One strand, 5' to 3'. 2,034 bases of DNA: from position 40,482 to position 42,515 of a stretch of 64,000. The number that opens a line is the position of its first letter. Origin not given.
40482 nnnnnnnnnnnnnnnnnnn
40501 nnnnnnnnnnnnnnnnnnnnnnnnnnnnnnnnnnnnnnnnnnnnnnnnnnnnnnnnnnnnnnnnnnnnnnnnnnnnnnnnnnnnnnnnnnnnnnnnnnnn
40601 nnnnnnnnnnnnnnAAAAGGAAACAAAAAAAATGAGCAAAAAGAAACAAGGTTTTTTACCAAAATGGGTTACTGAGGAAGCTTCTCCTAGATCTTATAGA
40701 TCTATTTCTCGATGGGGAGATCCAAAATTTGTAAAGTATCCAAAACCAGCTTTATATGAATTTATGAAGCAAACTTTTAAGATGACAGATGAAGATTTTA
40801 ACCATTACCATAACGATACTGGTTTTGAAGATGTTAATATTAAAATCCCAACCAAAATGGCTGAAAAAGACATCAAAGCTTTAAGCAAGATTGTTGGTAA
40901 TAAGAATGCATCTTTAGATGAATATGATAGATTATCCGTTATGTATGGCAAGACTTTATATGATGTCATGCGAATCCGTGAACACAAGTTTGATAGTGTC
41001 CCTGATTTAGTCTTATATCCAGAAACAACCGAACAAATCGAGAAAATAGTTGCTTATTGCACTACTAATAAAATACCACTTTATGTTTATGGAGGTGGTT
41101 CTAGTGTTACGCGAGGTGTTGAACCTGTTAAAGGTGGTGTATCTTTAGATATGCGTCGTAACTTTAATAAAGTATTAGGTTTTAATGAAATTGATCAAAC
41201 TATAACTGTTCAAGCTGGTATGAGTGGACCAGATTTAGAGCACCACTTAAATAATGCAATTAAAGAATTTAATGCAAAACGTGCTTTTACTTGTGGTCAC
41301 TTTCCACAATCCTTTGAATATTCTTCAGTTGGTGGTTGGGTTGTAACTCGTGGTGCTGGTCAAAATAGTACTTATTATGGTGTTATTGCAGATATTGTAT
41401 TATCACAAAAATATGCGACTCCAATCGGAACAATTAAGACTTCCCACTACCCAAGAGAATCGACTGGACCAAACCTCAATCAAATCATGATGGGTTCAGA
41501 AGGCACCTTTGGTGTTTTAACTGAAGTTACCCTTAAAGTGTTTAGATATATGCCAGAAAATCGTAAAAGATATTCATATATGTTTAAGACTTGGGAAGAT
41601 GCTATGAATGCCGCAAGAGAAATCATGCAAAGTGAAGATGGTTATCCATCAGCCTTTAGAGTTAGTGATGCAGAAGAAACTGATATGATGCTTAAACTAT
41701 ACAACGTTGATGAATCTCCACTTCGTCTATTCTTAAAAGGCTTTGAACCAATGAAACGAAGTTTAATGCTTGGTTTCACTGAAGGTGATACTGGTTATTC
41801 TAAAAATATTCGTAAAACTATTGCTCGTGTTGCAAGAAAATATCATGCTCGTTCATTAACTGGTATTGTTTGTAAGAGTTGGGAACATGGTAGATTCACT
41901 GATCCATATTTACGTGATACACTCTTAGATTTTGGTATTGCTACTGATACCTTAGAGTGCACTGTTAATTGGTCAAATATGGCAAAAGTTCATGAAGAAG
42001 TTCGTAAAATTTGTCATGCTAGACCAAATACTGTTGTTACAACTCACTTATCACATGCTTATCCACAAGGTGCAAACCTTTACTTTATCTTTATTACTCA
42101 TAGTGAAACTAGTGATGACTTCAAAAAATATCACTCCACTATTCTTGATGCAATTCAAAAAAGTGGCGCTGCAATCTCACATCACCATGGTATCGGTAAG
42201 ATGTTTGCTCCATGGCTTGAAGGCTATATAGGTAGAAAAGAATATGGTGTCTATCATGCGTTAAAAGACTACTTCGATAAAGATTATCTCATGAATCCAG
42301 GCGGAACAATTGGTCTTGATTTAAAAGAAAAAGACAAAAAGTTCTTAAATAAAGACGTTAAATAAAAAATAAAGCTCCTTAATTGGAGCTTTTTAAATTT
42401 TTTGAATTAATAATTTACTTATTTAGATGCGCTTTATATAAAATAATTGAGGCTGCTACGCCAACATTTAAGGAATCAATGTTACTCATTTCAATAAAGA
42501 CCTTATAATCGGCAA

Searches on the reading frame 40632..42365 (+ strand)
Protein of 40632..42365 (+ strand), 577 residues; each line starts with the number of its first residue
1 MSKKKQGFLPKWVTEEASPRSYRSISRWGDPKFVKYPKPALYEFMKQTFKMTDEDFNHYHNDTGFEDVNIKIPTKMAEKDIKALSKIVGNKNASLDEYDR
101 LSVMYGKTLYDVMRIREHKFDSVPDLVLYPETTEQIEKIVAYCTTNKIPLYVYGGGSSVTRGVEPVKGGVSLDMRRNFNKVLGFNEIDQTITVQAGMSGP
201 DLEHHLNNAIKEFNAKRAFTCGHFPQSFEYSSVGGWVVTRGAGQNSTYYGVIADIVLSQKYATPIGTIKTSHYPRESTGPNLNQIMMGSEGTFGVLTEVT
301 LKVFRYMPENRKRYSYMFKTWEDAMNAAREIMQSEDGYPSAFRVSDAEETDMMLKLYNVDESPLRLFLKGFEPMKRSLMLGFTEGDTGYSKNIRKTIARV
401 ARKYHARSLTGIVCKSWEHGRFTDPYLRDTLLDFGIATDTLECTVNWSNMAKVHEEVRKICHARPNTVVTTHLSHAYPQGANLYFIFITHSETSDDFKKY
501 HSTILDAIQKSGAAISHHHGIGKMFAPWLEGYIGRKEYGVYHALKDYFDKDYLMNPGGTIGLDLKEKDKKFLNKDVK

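Call 74: search_protein_families(library=pfam, proteins=[window:40632-42365:+], max_evalue=0.00001)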
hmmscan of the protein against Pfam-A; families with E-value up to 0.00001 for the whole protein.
window:40632-42365:+ (577 aa): 2 families
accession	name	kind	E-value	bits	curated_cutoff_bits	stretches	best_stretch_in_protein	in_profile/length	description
PF02913.24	FAD-oxidase_C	-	6.9e-32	111.5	21.2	1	308-557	2-246/248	FAD linked oxidases, C-terminal domain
PF01565.28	FAD_binding_4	-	8e-31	107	26.4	1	124-270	1-137/139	FAD binding domain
